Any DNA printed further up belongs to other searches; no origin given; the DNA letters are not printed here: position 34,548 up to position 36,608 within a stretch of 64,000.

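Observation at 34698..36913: Divergent two-subunit B12 acyl-CoA mutase: altered active-site residues and an ExHxxG cobalamin motif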

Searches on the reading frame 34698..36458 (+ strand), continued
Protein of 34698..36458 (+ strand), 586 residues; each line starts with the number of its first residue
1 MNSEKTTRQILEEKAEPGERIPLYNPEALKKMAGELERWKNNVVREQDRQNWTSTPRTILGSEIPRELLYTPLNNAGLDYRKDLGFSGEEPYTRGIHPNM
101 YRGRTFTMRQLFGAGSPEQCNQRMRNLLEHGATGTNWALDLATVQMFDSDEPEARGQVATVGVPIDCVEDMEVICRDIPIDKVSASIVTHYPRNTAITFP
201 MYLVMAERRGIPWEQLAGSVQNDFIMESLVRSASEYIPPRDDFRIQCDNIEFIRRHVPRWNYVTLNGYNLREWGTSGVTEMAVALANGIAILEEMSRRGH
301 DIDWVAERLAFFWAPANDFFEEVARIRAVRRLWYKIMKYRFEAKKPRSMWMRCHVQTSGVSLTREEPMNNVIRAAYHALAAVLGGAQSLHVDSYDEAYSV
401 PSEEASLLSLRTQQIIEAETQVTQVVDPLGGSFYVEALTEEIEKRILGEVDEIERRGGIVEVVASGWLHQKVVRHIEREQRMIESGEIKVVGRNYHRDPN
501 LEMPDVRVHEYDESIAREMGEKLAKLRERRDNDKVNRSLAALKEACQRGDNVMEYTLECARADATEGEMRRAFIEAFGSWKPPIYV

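Call 86: find_homologous_proteins(query=A1, max_evalue=1e-50)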
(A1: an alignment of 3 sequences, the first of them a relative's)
Query A1 (3 sequences) (596 aa, profile of the alignment): 7997 proteins with E <= 1e-50 among 8000 candidates; the best 120 are listed.
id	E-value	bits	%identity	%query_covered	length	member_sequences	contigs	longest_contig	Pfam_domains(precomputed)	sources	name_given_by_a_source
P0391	0.0e+0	1287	100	100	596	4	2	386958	PF01642.29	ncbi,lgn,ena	-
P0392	0.0e+0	1278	77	99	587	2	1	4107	PF01642.29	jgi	-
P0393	0.0e+0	1173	68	93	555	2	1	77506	PF01642.29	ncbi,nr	ncbi:MAG: methylmalonyl-CoA mutase [Chloroflexi bacterium]|nr:methylmalonyl-CoA mutase [Chloroflexot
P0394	0.0e+0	1164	72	98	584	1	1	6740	PF01642.29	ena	-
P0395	0.0e+0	1112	70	99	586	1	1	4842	PF01642.29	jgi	jgi:methylmalonyl-CoA mutase N-terminal domain/subunit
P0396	0.0e+0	1083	70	99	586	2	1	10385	PF01642.29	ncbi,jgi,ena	ncbi:Methylmalonyl-CoA mutase [subsurface metagenome]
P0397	0.0e+0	1082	69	96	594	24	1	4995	PF01642.29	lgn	-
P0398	0.0e+0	1074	70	99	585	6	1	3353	PF01642.29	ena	-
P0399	0.0e+0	1071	68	99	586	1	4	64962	PF01642.29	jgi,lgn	-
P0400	0.0e+0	1070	69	99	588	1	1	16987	PF01642.29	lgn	-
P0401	0.0e+0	1065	69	99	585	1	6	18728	PF01642.29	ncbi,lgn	-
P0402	0.0e+0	1064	68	99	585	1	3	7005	PF01642.29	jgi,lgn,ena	-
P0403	0.0e+0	1064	68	98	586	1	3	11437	PF01642.29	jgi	-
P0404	0.0e+0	1063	67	99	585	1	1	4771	PF01642.29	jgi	jgi:methylmalonyl-CoA mutase N-terminal domain/subunit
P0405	0.0e+0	1062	70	99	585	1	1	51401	PF01642.29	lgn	-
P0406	0.0e+0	1061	70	99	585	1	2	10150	PF01642.29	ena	-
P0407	0.0e+0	1061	67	99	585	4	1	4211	PF01642.29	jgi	jgi:methylmalonyl-CoA mutase N-terminal domain/subunit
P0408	0.0e+0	1061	67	99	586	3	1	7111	PF01642.29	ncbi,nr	ncbi:MAG TPA: methylmalonyl-CoA mutase family protein [Thermodesulfobacteriota bacterium]|nr:methylm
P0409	0.0e+0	1061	70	99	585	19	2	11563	PF01642.29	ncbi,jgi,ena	-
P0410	0.0e+0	1060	70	99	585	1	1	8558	PF01642.29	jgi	-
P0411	0.0e+0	1060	69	99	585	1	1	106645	PF01642.29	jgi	jgi:methylmalonyl-CoA mutase N-terminal domain/subunit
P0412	0.0e+0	1060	68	99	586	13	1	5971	PF01642.29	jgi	jgi:methylmalonyl-CoA mutase, N-terminal domain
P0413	0.0e+0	1059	68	99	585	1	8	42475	PF01642.29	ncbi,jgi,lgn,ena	-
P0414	0.0e+0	1059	70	99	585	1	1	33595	PF01642.29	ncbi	-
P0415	0.0e+0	1059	68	98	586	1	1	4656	PF01642.29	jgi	-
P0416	0.0e+0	1059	67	99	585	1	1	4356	PF01642.29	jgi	jgi:methylmalonyl-CoA mutase N-terminal domain/subunit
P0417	0.0e+0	1058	68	98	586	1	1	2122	PF01642.29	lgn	-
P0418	0.0e+0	1058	68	98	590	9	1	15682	PF01642.29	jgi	-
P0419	0.0e+0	1058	68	98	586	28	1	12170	PF01642.29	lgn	-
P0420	0.0e+0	1058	68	98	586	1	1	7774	PF01642.29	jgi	jgi:methylmalonyl-CoA mutase N-terminal domain/subunit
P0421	0.0e+0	1058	68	98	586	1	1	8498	PF01642.29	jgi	-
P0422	0.0e+0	1057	68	98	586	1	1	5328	PF01642.29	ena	-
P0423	0.0e+0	1057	68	99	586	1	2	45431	PF01642.29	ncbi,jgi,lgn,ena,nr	ncbi:MAG: methylmalonyl-CoA mutase [Proteobacteria bacterium]|nr:methylmalonyl-CoA mutase [Pseudomon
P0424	0.0e+0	1057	70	99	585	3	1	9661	PF01642.29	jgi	jgi:methylmalonyl-CoA mutase N-terminal domain/subunit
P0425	0.0e+0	1057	68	98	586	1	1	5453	PF01642.29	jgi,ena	-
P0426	0.0e+0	1057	70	98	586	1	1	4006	PF01642.29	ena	-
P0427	0.0e+0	1057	67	99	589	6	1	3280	PF01642.29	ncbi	-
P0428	0.0e+0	1056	67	99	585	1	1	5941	PF01642.29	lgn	-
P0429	0.0e+0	1056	67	99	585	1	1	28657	PF01642.29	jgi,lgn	-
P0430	0.0e+0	1056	67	99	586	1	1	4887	PF01642.29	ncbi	ncbi:MAG: acyl-CoA mutase large subunit family protein [Thermodesulfobacteriota bacterium]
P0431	0.0e+0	1056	68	99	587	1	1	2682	PF01642.29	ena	-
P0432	0.0e+0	1056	68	98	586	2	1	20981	PF01642.29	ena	-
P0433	0.0e+0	1055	69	99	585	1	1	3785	PF01642.29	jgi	jgi:methylmalonyl-CoA mutase N-terminal domain/subunit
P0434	0.0e+0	1055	68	99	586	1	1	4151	PF01642.29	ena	-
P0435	0.0e+0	1055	68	98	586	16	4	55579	PF01642.29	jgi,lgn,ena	jgi:methylmalonyl-CoA mutase N-terminal domain/subunit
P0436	0.0e+0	1055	67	99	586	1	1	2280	PF01642.29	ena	-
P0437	0.0e+0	1055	69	98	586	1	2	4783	PF01642.29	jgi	jgi:methylmalonyl-CoA mutase N-terminal domain/subunit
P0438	0.0e+0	1054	68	99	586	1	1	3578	PF01642.29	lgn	-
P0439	0.0e+0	1054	69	99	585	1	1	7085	PF01642.29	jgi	-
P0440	0.0e+0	1054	68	98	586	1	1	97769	PF01642.29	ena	-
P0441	0.0e+0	1054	69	99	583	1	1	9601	PF01642.29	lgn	-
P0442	0.0e+0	1054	68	98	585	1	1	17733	PF01642.29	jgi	jgi:methylmalonyl-CoA mutase N-terminal domain/subunit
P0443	0.0e+0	1054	69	98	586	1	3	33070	PF01642.29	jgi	jgi:methylmalonyl-CoA mutase N-terminal domain/subunit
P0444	0.0e+0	1054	68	99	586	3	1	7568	PF01642.29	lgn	-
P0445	0.0e+0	1053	68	98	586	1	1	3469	PF01642.29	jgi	jgi:methylmalonyl-CoA mutase N-terminal domain/subunit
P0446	0.0e+0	1053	68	98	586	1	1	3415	PF01642.29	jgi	jgi:methylmalonyl-CoA mutase N-terminal domain/subunit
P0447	0.0e+0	1053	69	98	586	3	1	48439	PF01642.29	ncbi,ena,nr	ncbi:MAG TPA: methylmalonyl-CoA mutase [Dehalococcoidia bacterium]|nr:methylmalonyl-CoA mutase [Deha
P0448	0.0e+0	1053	68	98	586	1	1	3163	PF01642.29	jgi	jgi:methylmalonyl-CoA mutase N-terminal domain/subunit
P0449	0.0e+0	1052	68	98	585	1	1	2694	PF01642.29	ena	-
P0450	0.0e+0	1052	68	99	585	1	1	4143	PF01642.29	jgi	jgi:methylmalonyl-CoA mutase N-terminal domain/subunit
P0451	0.0e+0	1052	67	99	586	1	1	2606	PF01642.29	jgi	-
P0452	0.0e+0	1052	69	99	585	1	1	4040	PF01642.29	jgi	-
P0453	0.0e+0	1052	69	99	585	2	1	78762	PF01642.29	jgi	jgi:methylmalonyl-CoA mutase N-terminal domain/subunit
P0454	0.0e+0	1051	66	99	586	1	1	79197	PF01642.29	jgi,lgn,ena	-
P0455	0.0e+0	1051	68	99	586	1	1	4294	PF01642.29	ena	-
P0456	0.0e+0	1051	67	99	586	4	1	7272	PF01642.29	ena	-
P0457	0.0e+0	1051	69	99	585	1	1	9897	PF01642.29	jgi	-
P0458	0.0e+0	1050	68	98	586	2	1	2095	PF01642.29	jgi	-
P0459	0.0e+0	1050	67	98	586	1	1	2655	PF01642.29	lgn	-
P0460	0.0e+0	1050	67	98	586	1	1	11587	PF01642.29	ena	-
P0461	0.0e+0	1050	67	98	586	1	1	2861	PF01642.29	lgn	-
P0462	0.0e+0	1050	68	99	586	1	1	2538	PF01642.29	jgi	jgi:methylmalonyl-CoA mutase N-terminal domain/subunit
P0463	0.0e+0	1050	66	99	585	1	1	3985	PF01642.29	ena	-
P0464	0.0e+0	1049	67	99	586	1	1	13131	PF01642.29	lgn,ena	-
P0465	0.0e+0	1049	66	99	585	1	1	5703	PF01642.29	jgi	jgi:methylmalonyl-CoA mutase N-terminal domain/subunit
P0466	0.0e+0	1049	65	99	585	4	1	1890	PF01642.29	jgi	jgi:methylmalonyl-CoA mutase N-terminal domain/subunit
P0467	0.0e+0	1048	68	98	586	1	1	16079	PF01642.29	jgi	jgi:methylmalonyl-CoA mutase N-terminal domain/subunit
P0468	0.0e+0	1048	68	99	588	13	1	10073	PF01642.29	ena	-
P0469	0.0e+0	1048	68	99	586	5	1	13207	PF01642.29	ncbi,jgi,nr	ncbi:MAG: methylmalonyl-CoA mutase [Deltaproteobacteria bacterium]|nr:methylmalonyl-CoA mutase [Delt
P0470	0.0e+0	1048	66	99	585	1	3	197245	PF01642.29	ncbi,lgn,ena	-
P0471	0.0e+0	1048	68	98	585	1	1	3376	PF01642.29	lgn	-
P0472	0.0e+0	1047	67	98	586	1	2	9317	PF01642.29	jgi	jgi:methylmalonyl-CoA mutase N-terminal domain/subunit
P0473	0.0e+0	1046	66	99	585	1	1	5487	PF01642.29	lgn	-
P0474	0.0e+0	1046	66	99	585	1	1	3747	PF01642.29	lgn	-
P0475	0.0e+0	1045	67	98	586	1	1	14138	PF01642.29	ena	-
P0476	0.0e+0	1045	68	98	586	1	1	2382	PF01642.29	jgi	jgi:methylmalonyl-CoA mutase N-terminal domain/subunit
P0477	0.0e+0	1045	67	98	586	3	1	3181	PF01642.29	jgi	jgi:methylmalonyl-CoA mutase, N-terminal domain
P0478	0.0e+0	1044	67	98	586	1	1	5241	PF01642.29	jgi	jgi:methylmalonyl-CoA mutase N-terminal domain/subunit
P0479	0.0e+0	1044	67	98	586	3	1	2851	PF01642.29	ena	-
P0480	0.0e+0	1044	67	99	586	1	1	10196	PF01642.29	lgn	-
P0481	0.0e+0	1044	67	98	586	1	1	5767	PF01642.29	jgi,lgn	jgi:methylmalonyl-CoA mutase N-terminal domain/subunit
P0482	0.0e+0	1043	67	98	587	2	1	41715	PF01642.29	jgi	jgi:methylmalonyl-CoA mutase N-terminal domain/subunit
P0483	0.0e+0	1043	67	99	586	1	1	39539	PF01642.29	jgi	-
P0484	0.0e+0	1043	67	98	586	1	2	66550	PF01642.29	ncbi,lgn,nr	ncbi:MAG: methylmalonyl-CoA mutase [Syntrophaceae bacterium]|nr:methylmalonyl-CoA mutase [Syntrophac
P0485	0.0e+0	1043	67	98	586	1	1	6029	PF01642.29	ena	-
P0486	0.0e+0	1043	67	98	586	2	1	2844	PF01642.29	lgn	-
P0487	0.0e+0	1043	66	98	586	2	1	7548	PF01642.29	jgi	-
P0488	0.0e+0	1042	66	99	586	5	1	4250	PF01642.29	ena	-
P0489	0.0e+0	1042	66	99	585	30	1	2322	PF01642.29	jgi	jgi:methylmalonyl-CoA mutase N-terminal domain/subunit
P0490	0.0e+0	1042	68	99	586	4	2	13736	PF01642.29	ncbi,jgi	jgi:methylmalonyl-CoA mutase, N-terminal domain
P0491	0.0e+0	1042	67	99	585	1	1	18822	PF01642.29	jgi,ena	jgi:methylmalonyl-CoA mutase N-terminal domain/subunit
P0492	0.0e+0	1042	68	99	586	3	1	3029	PF01642.29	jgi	-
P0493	0.0e+0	1042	67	99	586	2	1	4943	PF01642.29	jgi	jgi:methylmalonyl-CoA mutase N-terminal domain/subunit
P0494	0.0e+0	1042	67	98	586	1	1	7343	PF01642.29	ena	-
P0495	0.0e+0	1041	67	99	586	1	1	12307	PF01642.29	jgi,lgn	-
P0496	0.0e+0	1041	67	98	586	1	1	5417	PF01642.29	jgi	jgi:methylmalonyl-CoA mutase N-terminal domain/subunit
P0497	0.0e+0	1040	66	99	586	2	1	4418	PF01642.29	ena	-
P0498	0.0e+0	1040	67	98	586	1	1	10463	PF01642.29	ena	-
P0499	0.0e+0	1040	66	98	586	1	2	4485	PF01642.29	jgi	jgi:methylmalonyl-CoA mutase N-terminal domain/subunit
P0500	0.0e+0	1039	67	98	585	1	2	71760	PF01642.29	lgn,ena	-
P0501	0.0e+0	1038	67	98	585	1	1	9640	PF01642.29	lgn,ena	-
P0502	0.0e+0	1038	67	99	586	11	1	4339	PF01642.29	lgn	-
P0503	0.0e+0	1038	68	99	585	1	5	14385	PF01642.29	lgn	-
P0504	0.0e+0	1038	67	98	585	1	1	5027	PF01642.29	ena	-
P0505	0.0e+0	1038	68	98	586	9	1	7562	PF01642.29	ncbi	-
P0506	0.0e+0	1038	67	98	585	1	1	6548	PF01642.29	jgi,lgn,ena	-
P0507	0.0e+0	1038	67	99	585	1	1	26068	PF01642.29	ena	-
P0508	0.0e+0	1038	67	98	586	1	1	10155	PF01642.29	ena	-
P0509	0.0e+0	1037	67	98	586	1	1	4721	PF01642.29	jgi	-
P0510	0.0e+0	1037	67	99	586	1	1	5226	PF01642.29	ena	-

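Call 90: find_encoding_contigs(protein=P0001, flank=1000, max_places=2)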
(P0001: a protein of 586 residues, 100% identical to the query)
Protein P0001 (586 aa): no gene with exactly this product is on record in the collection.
